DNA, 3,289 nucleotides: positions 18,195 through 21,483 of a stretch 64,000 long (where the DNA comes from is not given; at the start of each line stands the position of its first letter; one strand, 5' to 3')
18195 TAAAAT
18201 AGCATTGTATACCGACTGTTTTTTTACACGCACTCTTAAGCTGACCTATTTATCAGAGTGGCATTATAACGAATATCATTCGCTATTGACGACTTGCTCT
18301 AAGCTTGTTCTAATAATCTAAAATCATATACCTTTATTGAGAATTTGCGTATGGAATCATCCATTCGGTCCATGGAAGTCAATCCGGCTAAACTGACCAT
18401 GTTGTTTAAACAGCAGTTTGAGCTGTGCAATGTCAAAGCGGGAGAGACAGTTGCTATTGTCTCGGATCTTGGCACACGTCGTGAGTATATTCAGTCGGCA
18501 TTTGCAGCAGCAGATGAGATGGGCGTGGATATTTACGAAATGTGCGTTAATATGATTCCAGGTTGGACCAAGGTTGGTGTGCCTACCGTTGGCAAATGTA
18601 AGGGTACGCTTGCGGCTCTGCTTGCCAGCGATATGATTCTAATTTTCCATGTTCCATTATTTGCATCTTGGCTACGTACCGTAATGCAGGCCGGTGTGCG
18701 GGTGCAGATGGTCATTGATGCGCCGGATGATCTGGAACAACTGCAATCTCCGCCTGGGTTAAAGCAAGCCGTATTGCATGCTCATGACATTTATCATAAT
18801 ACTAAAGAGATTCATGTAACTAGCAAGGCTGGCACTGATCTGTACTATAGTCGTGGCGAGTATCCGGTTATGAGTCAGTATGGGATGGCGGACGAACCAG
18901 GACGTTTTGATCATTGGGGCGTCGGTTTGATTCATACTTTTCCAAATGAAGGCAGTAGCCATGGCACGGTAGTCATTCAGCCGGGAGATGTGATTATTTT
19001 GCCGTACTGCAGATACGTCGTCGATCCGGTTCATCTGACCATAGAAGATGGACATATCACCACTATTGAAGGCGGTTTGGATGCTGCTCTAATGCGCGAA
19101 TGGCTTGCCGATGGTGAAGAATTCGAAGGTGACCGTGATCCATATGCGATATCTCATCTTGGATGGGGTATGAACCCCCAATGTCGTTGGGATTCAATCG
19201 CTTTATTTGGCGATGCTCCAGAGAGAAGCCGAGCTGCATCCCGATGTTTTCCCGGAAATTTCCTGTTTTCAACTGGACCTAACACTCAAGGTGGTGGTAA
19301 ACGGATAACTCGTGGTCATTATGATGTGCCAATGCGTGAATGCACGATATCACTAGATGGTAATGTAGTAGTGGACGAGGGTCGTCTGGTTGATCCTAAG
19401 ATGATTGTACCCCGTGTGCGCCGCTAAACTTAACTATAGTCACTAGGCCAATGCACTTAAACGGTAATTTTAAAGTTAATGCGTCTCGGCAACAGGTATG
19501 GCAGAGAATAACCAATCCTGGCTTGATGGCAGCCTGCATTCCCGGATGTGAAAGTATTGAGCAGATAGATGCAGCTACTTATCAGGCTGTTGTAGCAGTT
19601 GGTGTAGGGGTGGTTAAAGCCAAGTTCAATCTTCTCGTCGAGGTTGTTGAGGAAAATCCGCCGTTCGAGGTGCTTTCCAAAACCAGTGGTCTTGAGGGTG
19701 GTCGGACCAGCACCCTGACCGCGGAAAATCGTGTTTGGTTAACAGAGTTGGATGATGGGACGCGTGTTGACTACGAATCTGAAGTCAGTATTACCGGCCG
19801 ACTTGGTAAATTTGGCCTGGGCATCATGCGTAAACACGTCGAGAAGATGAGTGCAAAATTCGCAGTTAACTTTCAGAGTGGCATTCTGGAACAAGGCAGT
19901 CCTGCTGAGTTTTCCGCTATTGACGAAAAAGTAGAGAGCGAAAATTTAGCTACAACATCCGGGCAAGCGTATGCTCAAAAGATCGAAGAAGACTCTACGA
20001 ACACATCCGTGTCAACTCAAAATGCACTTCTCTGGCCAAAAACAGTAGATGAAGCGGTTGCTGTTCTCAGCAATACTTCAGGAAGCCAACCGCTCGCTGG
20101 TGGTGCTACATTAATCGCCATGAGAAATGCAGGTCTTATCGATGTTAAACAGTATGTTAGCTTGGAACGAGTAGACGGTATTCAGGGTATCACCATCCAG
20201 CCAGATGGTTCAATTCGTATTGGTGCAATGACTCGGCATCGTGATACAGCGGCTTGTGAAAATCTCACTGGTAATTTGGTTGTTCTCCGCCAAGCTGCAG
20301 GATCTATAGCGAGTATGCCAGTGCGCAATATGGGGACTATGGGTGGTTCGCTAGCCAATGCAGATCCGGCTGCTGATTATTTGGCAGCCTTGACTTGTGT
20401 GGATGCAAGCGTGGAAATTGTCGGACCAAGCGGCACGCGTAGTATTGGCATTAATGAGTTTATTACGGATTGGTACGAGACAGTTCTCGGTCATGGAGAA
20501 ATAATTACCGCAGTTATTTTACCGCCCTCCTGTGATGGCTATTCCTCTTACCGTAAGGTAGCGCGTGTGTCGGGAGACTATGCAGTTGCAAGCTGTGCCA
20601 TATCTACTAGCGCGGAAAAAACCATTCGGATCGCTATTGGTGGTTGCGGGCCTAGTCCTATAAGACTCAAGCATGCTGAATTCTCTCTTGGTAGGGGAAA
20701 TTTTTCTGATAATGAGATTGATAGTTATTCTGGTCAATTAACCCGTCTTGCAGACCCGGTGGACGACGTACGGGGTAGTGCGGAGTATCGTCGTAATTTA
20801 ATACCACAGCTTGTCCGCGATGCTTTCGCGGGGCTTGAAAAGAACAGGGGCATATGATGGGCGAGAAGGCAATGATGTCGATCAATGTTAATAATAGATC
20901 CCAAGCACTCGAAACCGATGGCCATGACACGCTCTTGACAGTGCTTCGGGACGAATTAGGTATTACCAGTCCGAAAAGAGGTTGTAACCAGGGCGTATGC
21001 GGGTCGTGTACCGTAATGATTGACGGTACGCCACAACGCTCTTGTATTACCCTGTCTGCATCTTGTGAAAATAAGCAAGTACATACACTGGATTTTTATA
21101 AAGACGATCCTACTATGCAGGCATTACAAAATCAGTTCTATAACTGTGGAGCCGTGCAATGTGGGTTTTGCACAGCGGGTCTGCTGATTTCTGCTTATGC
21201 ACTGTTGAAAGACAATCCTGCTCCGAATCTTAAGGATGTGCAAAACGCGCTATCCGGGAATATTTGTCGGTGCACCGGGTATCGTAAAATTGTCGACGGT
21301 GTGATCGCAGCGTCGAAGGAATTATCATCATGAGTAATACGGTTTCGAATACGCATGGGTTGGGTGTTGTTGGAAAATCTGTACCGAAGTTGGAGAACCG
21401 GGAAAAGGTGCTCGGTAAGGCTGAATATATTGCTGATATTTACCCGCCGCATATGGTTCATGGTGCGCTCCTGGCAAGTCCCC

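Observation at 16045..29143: Incomplete NicX-type N-heteroaromatic catabolic island with its own cofactor maturation genes and a Liv-type importer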

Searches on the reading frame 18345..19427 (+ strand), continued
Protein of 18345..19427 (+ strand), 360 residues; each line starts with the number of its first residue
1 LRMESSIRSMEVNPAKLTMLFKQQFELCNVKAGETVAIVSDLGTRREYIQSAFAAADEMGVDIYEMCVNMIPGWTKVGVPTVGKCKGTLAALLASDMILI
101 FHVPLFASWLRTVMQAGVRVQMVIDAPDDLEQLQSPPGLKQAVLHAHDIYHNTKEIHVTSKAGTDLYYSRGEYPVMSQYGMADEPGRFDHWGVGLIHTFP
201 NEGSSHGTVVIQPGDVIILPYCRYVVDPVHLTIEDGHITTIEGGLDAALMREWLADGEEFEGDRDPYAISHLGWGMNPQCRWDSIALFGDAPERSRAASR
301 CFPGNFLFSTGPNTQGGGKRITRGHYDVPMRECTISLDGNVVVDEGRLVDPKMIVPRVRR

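Call 58: search_protein_families(library=pfam, proteins=[L043:5935-7509:+, L043:7573-9915:+, L043:11807-12874:+, L066:9098-10144:-, L066:10229-12478:-, L066:12600-13922:+, L036:1101-2018:+, L036:7498-9174:+, L061:6636-8174:-, L076:4181-5563:-], max_evalue=0.00001)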
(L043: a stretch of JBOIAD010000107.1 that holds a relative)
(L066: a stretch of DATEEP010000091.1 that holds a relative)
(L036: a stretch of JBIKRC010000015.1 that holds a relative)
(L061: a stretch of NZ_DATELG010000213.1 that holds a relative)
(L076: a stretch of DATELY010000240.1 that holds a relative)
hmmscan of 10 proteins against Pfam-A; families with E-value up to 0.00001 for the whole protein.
L043:5935-7509:+ (524 aa): 2 families
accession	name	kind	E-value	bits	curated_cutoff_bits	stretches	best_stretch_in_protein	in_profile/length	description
PF01546.33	Peptidase_M20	-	6.5e-23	82.1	24.6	1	188-474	2-175/206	Peptidase family M20/M25/M40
PF07687.19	M20_dimer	-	2.4e-07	31.1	21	1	309-404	8-102/107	Peptidase dimerisation domain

L043:7573-9915:+ (780 aa): 2 families
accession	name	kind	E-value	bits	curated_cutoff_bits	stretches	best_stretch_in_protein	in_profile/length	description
PF00593.30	TonB_dep_Rec_b-barrel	-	1.3e-34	121.3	27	1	294-732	17-436/436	TonB dependent receptor-like, beta-barrel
PF07715.20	Plug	-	4.5e-15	56.5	23.9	1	86-193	2-107/107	TonB-dependent Receptor Plug Domain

L043:11807-12874:+ (355 aa): 1 family
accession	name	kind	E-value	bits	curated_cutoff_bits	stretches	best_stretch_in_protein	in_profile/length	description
PF04909.20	Amidohydro_2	-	1.4e-28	100.9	26.4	1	42-350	1-289/289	Amidohydrolase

L066:9098-10144:- (348 aa): 2 families
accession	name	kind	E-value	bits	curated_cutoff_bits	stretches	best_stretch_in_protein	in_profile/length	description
PF19112.6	VanA_C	-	1.3e-42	146.5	23.5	1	149-340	1-191/193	Vanillate O-demethylase oxygenase C-terminal domain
PF00355.32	Rieske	-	4.6e-20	71.8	20.3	1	10-91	2-83/88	Rieske [2Fe-2S] domain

L066:10229-12478:- (749 aa): 2 families
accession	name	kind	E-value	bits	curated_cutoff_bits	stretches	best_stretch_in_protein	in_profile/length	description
PF00593.30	TonB_dep_Rec_b-barrel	-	5.3e-47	162.1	27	1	278-715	10-436/436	TonB dependent receptor-like, beta-barrel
PF07715.20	Plug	-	1.3e-15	58.3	23.9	1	90-196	2-107/107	TonB-dependent Receptor Plug Domain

L066:12600-13922:+ (440 aa): 1 family
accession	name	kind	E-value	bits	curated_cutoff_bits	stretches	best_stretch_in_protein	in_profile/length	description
PF07690.21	MFS_1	-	4.6e-38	131.5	33.4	2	60-353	7-309/347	Major Facilitator Superfamily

L036:1101-2018:+ (305 aa): 2 families
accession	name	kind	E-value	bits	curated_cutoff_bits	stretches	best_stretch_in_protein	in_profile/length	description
PF03466.25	LysR_substrate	-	7.6e-41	140.2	28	1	90-295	3-207/209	LysR substrate binding domain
PF00126.33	HTH_1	-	5.1e-19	68.4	26.6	1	5-64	2-60/60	Bacterial regulatory helix-turn-helix protein, lysR family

L036:7498-9174:+ (558 aa): 2 families
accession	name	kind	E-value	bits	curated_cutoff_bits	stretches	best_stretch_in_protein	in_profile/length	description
PF00135.34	COesterase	-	1.4e-82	278.7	27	1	5-519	2-501/515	Carboxylesterase family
PF07859.19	Abhydrolase_3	-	3.6e-11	43.7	25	1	190-253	49-112/210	alpha/beta hydrolase fold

L061:6636-8174:- (512 aa): 2 families
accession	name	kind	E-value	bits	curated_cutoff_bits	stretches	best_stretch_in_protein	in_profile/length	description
PF00501.34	AMP-binding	-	7.2e-82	275.6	29.9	1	13-372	3-384/384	AMP-binding enzyme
PF13193.12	AMP-binding_C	-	9.9e-18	65.3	24.5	1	422-500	1-76/76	AMP-binding enzyme C-terminal domain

L076:4181-5563:- (460 aa): 0 families

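Call 75: search_protein_families(library=pfam, proteins=[L056:3435-6338:+, L056:6402-7118:+, L056:7265-8938:+, L012:263-1795:-, L012:1792-5595:-, L012:5549-8284:-, L020:4750-7101:+, L020:7370-8518:+, L024:5491-6876:+, L024:7059-7946:-], max_evalue=0.00001)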
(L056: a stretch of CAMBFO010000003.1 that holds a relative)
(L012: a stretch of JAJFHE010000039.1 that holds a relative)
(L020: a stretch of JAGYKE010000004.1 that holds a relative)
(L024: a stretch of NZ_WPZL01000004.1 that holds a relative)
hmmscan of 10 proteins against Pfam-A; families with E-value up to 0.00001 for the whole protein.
L056:3435-6338:+ (967 aa): 3 families
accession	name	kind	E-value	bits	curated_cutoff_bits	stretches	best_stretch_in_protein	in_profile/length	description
PF02347.22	GDC-P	-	7.9e-181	602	26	2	21-450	2-429/429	Glycine cleavage system P-protein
PF21478.3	GcvP2_C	-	6.2e-59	197.7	27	1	787-908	1-122/122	Glycine dehydrogenase, C-terminal domain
PF00266.25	Aminotran_5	-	5.1e-06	26.1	21.5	0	590-716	77-201/371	Aminotransferase class-V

L056:6402-7118:+ (238 aa): 1 family
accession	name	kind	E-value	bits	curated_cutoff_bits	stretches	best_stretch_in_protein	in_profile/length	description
PF01812.26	5-FTHF_cyc-lig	-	7.4e-22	78.6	27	1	28-199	4-186/186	5-formyltetrahydrofolate cyclo-ligase family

L056:7265-8938:+ (557 aa): 1 family
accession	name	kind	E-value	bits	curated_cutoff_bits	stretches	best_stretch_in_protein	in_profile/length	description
PF01268.25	FTHFS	-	9.4e-268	889.4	27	1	3-557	2-556/556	Formate--tetrahydrofolate ligase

L012:263-1795:- (510 aa): 6 families
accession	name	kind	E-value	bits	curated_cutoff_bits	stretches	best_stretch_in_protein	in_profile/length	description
PF13247.11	Fer4_11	-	3e-38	130.5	26.2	1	175-271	2-99/100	4Fe-4S dicluster domain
PF14711.11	Nitr_red_bet_C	-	1.3e-26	92.4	27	1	358-435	1-80/81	Respiratory nitrate reductase beta C-terminal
PF13237.11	Fer4_10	-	3.9e-12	46.4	25.5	1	178-227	4-53/53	4Fe-4S dicluster domain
PF12838.12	Fer4_7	-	4.4e-09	37.1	27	1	183-229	2-51/52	4Fe-4S dicluster domain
PF12837.12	Fer4_6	-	1.5e-06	28.3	25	0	208-229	1-22/24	4Fe-4S binding domain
PF12797.12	Fer4_2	-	8.7e-06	25.8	24.5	0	9-27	3-21/22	4Fe-4S binding domain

L012:1792-5595:- (1267 aa): 3 families
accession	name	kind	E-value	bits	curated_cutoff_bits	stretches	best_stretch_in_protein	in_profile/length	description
PF00384.28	Molybdopterin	-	1e-70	239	24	1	128-852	1-352/353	Molybdopterin oxidoreductase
PF01568.27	Molydop_binding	-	1.8e-21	76.7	26.8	1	1108-1221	1-104/110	Molydopterin dinucleotide binding domain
PF14710.11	Nitr_red_alph_N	-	1.2e-16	61.1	24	1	22-60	1-38/38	Respiratory nitrate reductase alpha N-terminal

L012:5549-8284:- (911 aa): 1 family
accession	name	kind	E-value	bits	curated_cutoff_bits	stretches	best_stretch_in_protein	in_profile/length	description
PF07690.21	MFS_1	-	6.3e-68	229.7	33.4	3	22-302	5-288/347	Major Facilitator Superfamily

L020:4750-7101:+ (783 aa): 1 family
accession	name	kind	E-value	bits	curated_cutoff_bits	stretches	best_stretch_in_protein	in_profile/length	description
PF00682.25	HMGL-like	-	1.3e-38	133.3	29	1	489-757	3-258/260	HMGL-like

L020:7370-8518:+ (382 aa): 3 families
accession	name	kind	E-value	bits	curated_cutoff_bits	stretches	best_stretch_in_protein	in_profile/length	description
PF13561.12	adh_short_C2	-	1.1e-38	133.6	27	1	156-378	7-234/236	Enoyl-(Acyl carrier protein) reductase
PF00106.31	adh_short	-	7.3e-28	97.8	26.6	1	149-318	4-187/195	short chain dehydrogenase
PF23441.1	SDR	-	4.5e-06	26.7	27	0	268-380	150-256/258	SDR-like rossmann domain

L024:5491-6876:+ (461 aa): 0 families

L024:7059-7946:- (295 aa): 0 families

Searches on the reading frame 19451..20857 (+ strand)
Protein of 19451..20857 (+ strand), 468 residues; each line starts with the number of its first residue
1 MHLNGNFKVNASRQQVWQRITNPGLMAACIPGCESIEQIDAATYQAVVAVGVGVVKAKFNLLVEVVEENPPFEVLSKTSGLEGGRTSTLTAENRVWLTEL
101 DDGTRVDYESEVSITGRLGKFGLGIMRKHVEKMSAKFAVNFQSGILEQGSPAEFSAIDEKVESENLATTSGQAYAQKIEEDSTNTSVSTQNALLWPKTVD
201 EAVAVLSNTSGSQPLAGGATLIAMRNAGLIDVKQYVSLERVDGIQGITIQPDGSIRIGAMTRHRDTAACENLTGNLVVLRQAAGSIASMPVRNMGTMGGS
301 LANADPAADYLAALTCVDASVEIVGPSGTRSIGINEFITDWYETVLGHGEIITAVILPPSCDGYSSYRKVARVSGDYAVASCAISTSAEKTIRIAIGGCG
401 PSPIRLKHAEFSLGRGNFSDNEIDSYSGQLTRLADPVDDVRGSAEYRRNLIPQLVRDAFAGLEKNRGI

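Call 3: search_protein_families(library=pfam, proteins=[window:19451-20857:+])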
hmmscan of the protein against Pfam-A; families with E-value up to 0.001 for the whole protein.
window:19451-20857:+ (468 aa): 5 families
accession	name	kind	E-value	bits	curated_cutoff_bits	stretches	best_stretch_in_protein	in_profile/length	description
PF00941.27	FAD_binding_5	-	6.8e-42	143.6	27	1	193-359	5-169/170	FAD binding domain in molybdopterin dehydrogenase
PF06240.19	COXG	-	1.6e-20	73.7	22.2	1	5-143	1-137/140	Carbon monoxide dehydrogenase subunit G (CoxG)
PF03450.22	CO_deh_flav_C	-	8.5e-14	52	25.5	1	366-459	2-99/102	CO dehydrogenase flavoprotein C-terminal domain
PF10604.15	Polyketide_cyc2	-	2.1e-05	25.3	27.4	1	8-141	9-137/142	Polyketide cyclase / dehydrase and lipid transport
PF03364.25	Polyketide_cyc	-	5.6e-05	23.8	23.4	1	9-118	1-105/126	Polyketide cyclase / dehydrase and lipid transport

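Call 4: search_protein_families(library=ncbifam, proteins=[window:19451-20857:+])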
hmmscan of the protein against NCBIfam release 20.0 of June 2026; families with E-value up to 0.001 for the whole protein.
window:19451-20857:+ (468 aa): 7 families
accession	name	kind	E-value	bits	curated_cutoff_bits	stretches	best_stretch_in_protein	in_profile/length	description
NF041019.1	glyceraldDH_beta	equivalog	2.6e-61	207.3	350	1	194-459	9-277/280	glyceraldehyde dehydrogenase subunit beta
NF043083.1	XdhB_XDHase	equivalog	4.2e-42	144.3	310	1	195-459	9-280/289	xanthine dehydrogenase subunit XdhB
NF007427.0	PRK09971.1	equivalog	6.1e-39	134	287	1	193-458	7-279/292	xanthine dehydrogenase FAD-binding subunit XdhB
TIGR02963.1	xanthine_xdhA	equivalog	1.1e-32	113.3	467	1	175-459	177-465/468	xanthine dehydrogenase small subunit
TIGR03195.1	4hydrxCoA_B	equivalog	1.9e-28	99.6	404.55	2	309-457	160-314/321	4-hydroxybenzoyl-CoA reductase subunit beta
TIGR03199.1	pucC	equivalog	1.3e-20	73.9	306.05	1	196-450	1-257/264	xanthine dehydrogenase subunit C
TIGR03312.1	Se_sel_red_FAD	hypoth_equivalog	4.6e-17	62.1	241.5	1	214-460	26-248/257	molybdopterin-dependent oxidoreductase FAD-binding subunit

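Call 81: search_solved_structures(query=window:19451-20854:+, max_evalue=1e-8)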
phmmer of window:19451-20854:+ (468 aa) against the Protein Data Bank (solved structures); distinct sequences matched with E-value up to 1e-8: 16.
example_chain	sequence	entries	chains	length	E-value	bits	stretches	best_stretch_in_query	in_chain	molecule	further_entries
4zoh_B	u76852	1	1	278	1.3e-36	130.1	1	195-459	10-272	Putative oxidoreductase FAD-binding subunit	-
1ffv_C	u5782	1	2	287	4.9e-35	124.9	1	196-459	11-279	CUTM, FLAVOPROTEIN OF CARBON MONOXIDE DEHYDROGENASE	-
1ffu_C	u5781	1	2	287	1.2e-34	123.6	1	196-459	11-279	CUTM, FLAVOPROTEIN OF CARBON MONOXIDE DEHYDROGENASE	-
8uem_B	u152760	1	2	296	1.8e-33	119.7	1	198-455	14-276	Carbon monoxide dehydrogenase medium chain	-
1n5w_C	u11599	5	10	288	1.6e-31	113.3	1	196-458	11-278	Carbon monoxide dehydrogenase medium chain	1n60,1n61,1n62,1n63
1zxi_C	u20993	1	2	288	1.9e-31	113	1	196-458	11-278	Carbon monoxide dehydrogenase medium chain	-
7dqx_B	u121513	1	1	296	1.8e-30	109.9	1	198-459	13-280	6-hydroxypseudooxynicotine dehydrogenase complex subunit alpha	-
7dqx_E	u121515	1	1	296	2.2e-30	109.6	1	198-459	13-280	6-hydroxypseudooxynicotine dehydrogenase complex subunit alpha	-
1t3q_C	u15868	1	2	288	1.7e-19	73.7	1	196-454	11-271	quinoline 2-oxidoreductase medium subunit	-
5g5g_B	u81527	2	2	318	1.2e-17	67.5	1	305-416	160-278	PUTATIVE XANTHINE DEHYDROGENASE YAGR MOLYBDENUM-BINDING SU SUBUNIT | Aldehyde oxidoreductase FAD-binding subunit PaoB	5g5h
1rm6_B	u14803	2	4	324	2.7e-15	59.8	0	308-455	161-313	4-hydroxybenzoyl-CoA reductase beta subunit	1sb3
2pcs_A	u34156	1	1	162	2.8e-15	59.7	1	3-137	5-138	Conserved protein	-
1jro_A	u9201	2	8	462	6.2e-14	55.3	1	213-451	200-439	xanthine dehydrogenase, chain A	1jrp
2w3r_A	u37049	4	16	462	6.8e-14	55.2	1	213-451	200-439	XANTHINE DEHYDROGENASE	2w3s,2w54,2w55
3hrd_C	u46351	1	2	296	2.6e-13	53.3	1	195-414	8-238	Nicotinate dehydrogenase FAD-subunit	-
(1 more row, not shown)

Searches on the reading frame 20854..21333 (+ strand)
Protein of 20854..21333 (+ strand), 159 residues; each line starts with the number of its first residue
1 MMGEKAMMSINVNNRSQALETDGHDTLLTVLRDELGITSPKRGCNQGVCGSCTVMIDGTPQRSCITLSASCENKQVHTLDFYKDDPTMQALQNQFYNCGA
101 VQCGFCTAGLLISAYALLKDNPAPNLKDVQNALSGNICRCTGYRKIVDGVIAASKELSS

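Call 3: search_protein_families(library=pfam, proteins=[window:20854-21333:+])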
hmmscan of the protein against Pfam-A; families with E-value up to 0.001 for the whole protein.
window:20854-21333:+ (159 aa): 3 families
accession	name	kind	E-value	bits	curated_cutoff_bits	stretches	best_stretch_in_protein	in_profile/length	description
PF01799.25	Fer2_2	-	5.4e-25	87.8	30.3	1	87-150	10-74/75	[2Fe-2S] binding domain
PF00111.32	Fer2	-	1.3e-09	38.3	21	1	11-63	2-55/77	2Fe-2S iron-sulfur cluster binding domain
PF13085.11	Fer2_3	-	9.8e-08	32.4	27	1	41-77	49-84/107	2Fe-2S iron-sulfur cluster binding domain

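Call 4: search_protein_families(library=ncbifam, proteins=[window:20854-21333:+])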
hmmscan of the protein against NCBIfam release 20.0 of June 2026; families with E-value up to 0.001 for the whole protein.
window:20854-21333:+ (159 aa): 17 families
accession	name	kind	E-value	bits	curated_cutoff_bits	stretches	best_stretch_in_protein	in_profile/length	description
NF043084.2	XdhC_XDHase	equivalog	4.9e-44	149.5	217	1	8-151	3-147/151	xanthine dehydrogenase subunit XdhC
NF041020.1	glyceraldDH_gamma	equivalog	9.2e-44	148.9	290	1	3-158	8-163/164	glyceraldehyde dehydrogenase subunit gamma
TIGR03193.1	4hydroxCoAred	equivalog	2.5e-42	144.3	257.8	1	8-153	2-147/148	4-hydroxybenzoyl-CoA reductase subunit gamma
NF045668.1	pterin_aldehy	equivalog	3.2e-40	138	1100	1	8-156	3-154/905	molybdopterin-dependent aldehyde oxidoreductase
TIGR03311.1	Se_dep_XDH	equivalog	5.3e-39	133.9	830.45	1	10-157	3-147/848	selenium-dependent xanthine dehydrogenase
TIGR03198.1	pucE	equivalog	1.2e-38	131.9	254.3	1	5-153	1-148/151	xanthine dehydrogenase subunit E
TIGR02963.1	xanthine_xdhA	equivalog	2.2e-34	118.9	467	1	19-154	13-158/468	xanthine dehydrogenase small subunit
NF007387.0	PRK09908.1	equivalog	3.2e-34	117.7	212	1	7-155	8-157/159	xanthine dehydrogenase iron sulfur-binding subunit XdhC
NF008514.0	PRK11433.1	equivalog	2.6e-29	102.3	322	1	5-120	50-165/218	aldehyde dehydrogenase iron-sulfur subunit PaoA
TIGR02969.1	mam_aldehyde_ox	subfamily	3.9e-25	87.6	1912.3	1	20-151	16-158/1330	aldehyde oxidase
TIGR03313.1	Se_sel_red_Mo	hypoth_equivalog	2.5e-09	35.4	1101.9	1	12-156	3-147/951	molybdopterin-dependent oxidoreductase Mo/Fe-S-binding subunit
NF004616.0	PRK05950.1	subfamily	2.4e-06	26.9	228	1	37-77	51-91/238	succinate dehydrogenase iron-sulfur subunit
NF009226.0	PRK12576.1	equivalog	4.4e-06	26.3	344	1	40-75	56-91/317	succinate dehydrogenase/fumarate reductase iron-sulfur subunit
NF010071.0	PRK13552.1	equivalog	2.5e-05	23.7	264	1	44-77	57-90/241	fumarate reductase iron-sulfur subunit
NF006391.0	PRK08640.1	equivalog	0.00041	19.3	244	1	43-72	63-92/254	succinate dehydrogenase iron-sulfur subunit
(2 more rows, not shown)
